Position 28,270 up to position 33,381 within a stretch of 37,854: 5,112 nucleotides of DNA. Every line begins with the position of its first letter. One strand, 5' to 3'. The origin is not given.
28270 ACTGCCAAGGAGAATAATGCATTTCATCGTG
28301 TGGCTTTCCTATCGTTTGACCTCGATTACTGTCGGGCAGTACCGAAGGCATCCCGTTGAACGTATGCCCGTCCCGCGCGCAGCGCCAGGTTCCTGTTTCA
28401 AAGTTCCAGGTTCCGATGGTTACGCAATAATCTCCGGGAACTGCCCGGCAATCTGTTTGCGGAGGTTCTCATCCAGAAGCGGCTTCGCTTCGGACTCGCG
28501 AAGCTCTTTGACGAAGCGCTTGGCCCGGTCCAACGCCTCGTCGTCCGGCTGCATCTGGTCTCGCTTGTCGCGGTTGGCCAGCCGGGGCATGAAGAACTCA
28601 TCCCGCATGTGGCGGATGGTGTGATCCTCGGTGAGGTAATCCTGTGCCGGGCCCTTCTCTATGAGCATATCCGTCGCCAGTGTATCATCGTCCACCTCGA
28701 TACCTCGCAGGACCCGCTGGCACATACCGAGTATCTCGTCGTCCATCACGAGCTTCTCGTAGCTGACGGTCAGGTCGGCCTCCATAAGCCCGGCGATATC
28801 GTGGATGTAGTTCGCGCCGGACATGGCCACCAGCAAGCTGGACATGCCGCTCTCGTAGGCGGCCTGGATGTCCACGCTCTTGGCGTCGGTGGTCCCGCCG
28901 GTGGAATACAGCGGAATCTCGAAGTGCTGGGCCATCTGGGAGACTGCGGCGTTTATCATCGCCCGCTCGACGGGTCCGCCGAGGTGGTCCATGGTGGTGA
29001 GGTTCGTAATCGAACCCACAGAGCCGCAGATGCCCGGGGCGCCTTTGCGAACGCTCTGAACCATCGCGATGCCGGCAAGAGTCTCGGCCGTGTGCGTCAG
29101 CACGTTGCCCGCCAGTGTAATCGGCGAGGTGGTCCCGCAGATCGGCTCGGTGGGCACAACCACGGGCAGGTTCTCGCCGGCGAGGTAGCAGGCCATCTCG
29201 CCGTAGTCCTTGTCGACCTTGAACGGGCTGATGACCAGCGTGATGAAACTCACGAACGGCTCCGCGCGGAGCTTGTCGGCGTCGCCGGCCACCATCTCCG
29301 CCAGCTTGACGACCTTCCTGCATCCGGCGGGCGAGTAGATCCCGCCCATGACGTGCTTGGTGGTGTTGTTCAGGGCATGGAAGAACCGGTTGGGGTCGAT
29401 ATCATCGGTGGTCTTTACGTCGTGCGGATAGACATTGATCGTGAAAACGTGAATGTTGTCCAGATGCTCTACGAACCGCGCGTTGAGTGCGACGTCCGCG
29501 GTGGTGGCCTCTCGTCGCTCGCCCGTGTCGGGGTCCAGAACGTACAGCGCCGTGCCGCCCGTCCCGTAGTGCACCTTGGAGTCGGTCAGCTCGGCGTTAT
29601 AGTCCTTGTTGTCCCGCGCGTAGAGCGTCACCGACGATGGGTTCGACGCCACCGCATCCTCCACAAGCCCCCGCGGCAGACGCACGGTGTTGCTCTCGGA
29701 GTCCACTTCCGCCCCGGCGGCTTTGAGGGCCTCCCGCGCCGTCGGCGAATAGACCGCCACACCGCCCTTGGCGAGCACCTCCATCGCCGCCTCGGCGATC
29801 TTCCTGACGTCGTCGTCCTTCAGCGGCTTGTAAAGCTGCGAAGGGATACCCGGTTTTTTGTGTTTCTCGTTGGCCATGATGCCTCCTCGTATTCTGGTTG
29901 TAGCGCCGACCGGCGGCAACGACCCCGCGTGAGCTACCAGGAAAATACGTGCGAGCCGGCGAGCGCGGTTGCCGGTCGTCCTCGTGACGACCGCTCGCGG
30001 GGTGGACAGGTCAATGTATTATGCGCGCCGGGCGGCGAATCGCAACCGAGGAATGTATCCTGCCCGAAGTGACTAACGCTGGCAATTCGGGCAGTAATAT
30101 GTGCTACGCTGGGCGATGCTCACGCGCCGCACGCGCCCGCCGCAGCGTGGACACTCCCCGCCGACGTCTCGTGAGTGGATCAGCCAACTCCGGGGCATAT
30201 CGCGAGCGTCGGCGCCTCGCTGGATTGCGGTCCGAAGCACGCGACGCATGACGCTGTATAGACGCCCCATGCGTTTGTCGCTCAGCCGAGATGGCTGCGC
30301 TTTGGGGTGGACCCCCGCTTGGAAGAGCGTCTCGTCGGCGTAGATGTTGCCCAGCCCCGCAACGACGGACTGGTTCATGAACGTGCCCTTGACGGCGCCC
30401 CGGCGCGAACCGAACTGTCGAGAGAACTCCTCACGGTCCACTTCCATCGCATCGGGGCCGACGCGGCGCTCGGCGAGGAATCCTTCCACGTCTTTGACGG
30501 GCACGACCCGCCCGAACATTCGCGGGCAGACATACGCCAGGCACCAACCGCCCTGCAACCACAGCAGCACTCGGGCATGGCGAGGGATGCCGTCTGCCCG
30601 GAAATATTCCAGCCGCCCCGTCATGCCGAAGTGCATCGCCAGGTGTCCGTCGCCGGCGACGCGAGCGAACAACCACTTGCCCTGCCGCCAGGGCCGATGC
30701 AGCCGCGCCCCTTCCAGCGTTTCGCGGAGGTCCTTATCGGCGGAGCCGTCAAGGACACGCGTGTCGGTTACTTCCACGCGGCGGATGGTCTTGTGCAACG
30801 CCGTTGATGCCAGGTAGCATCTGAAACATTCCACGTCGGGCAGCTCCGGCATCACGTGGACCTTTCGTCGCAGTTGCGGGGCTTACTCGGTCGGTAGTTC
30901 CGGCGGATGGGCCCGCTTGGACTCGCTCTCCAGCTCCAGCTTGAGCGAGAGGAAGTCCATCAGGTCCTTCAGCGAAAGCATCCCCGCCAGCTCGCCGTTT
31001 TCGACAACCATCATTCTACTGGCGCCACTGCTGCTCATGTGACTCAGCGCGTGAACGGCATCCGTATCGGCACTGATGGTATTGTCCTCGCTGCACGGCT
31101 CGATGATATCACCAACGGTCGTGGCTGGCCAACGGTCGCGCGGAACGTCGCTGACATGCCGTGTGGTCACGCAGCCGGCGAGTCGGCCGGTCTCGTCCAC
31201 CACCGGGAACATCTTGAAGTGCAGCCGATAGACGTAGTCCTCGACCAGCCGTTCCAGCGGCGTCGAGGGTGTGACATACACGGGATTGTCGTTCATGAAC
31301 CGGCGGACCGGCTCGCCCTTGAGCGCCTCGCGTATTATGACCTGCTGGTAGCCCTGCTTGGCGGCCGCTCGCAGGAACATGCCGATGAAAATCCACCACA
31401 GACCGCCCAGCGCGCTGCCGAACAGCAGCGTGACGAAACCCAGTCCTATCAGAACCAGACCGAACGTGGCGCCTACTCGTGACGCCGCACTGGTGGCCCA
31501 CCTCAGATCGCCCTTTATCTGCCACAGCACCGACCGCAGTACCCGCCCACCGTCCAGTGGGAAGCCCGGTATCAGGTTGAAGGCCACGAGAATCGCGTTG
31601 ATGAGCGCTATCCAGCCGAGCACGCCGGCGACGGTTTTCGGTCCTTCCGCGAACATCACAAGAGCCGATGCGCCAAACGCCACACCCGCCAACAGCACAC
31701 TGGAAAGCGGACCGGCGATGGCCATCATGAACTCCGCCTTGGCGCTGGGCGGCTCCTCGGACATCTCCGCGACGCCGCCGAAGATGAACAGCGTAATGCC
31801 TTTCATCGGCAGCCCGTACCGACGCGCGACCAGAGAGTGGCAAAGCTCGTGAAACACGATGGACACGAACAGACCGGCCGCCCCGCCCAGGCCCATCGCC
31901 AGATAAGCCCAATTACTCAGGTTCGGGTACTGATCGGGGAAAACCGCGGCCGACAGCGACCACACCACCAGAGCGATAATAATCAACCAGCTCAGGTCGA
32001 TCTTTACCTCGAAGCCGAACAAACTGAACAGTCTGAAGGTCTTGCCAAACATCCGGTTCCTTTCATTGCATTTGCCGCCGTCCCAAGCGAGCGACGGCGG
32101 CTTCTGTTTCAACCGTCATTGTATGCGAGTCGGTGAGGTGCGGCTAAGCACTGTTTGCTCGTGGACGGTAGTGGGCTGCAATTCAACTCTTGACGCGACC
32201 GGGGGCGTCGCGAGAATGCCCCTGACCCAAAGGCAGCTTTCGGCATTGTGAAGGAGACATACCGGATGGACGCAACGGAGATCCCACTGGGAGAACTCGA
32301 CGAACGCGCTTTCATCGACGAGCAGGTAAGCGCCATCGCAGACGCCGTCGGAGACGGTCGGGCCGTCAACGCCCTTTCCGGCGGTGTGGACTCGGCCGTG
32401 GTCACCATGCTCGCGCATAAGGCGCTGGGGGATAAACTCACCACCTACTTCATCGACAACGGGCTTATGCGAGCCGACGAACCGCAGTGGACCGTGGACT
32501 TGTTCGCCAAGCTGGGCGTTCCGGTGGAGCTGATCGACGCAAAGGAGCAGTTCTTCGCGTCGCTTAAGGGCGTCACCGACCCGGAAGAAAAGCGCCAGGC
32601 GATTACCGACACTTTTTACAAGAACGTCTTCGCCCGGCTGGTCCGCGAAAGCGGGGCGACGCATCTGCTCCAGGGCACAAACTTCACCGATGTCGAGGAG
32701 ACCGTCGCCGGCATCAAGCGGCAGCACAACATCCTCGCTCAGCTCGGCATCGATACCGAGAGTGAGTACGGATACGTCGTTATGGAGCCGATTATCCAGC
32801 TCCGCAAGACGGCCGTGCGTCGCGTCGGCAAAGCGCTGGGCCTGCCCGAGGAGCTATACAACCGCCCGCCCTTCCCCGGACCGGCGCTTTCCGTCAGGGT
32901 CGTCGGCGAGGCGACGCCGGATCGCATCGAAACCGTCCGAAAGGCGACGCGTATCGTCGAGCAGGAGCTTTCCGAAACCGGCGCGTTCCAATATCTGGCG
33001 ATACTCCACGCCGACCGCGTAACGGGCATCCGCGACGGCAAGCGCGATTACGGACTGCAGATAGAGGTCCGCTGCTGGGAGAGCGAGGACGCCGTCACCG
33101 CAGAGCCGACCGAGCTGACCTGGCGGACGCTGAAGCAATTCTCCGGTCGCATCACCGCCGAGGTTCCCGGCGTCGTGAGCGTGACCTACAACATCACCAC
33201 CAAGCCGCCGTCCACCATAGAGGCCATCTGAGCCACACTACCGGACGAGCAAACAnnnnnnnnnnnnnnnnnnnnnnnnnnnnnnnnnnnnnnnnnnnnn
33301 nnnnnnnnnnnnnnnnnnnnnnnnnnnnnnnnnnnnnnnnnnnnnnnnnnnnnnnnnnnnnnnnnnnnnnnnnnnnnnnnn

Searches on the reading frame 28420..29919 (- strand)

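Call 37: search_protein_families(library=pfam, proteins=[window:28420-29919:-], max_evalue=0.001)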
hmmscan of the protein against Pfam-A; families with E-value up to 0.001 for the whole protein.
window:28420-29919:- (499 aa): 1 family
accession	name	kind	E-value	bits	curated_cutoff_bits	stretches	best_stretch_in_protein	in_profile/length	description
PF06253.16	MTTB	-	5.6e-95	318.7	25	1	26-490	27-488/500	Trimethylamine methyltransferase (MTTB)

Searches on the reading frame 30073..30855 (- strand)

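Call 85: search_protein_families(library=pfam, proteins=[window:30073-30855:-], max_evalue=0.001)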
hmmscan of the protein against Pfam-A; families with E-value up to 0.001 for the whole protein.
window:30073-30855:- (260 aa): 3 families
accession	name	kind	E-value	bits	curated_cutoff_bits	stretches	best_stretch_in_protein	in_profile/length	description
PF01149.29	Fapy_DNA_glyco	-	1.3e-27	97.1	25.5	1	2-117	1-117/117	Formamidopyrimidine-DNA glycosylase N-terminal domain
PF06831.19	H2TH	-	3.6e-20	72.2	34.7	1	134-216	5-87/93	Formamidopyrimidine-DNA glycosylase H2TH domain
PF06827.20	zf-FPG_IleRS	-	2.1e-09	37.5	21.3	1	234-259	3-28/30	Zinc finger found in FPG and IleRS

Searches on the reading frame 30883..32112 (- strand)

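Call 37: search_protein_families(library=pfam, proteins=[window:30883-32112:-], max_evalue=0.001)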
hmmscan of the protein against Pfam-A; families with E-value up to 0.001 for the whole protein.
window:30883-32112:- (409 aa): 3 families
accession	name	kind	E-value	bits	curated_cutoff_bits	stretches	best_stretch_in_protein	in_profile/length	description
PF02163.28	Peptidase_M50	-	1.4e-22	80.6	27.2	2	78-150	3-101/221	Peptidase family M50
PF00571.33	CBS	-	2e-18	66.9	24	2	269-321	1-52/57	CBS domain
PF13398.12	Peptidase_M50B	-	0.00043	20.5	26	1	83-178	23-113/201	Peptidase M50B-like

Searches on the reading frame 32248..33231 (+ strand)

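Call 85: search_protein_families(library=pfam, proteins=[window:32248-33231:+], max_evalue=0.001)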
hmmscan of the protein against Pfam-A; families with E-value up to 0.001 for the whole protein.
window:32248-33231:+ (327 aa): 5 families
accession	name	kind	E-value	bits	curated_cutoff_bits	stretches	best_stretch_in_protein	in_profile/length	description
PF00958.27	GMP_synt_C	-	1.3e-21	76.9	27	1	244-325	10-91/92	GMP synthase C terminal domain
PF02540.23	NAD_synthase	-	9e-13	48.3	21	1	37-208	19-177/242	NAD synthase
PF00733.27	Asn_synthase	-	9.9e-08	32.4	21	1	36-143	17-125/354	Asparagine synthase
PF06508.19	QueC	-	1.6e-05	25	22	1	38-200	1-176/210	Queuosine biosynthesis protein QueC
PF01171.26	ATP_bind_3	-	4.5e-05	23.7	27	1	41-194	4-156/182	PP-loop family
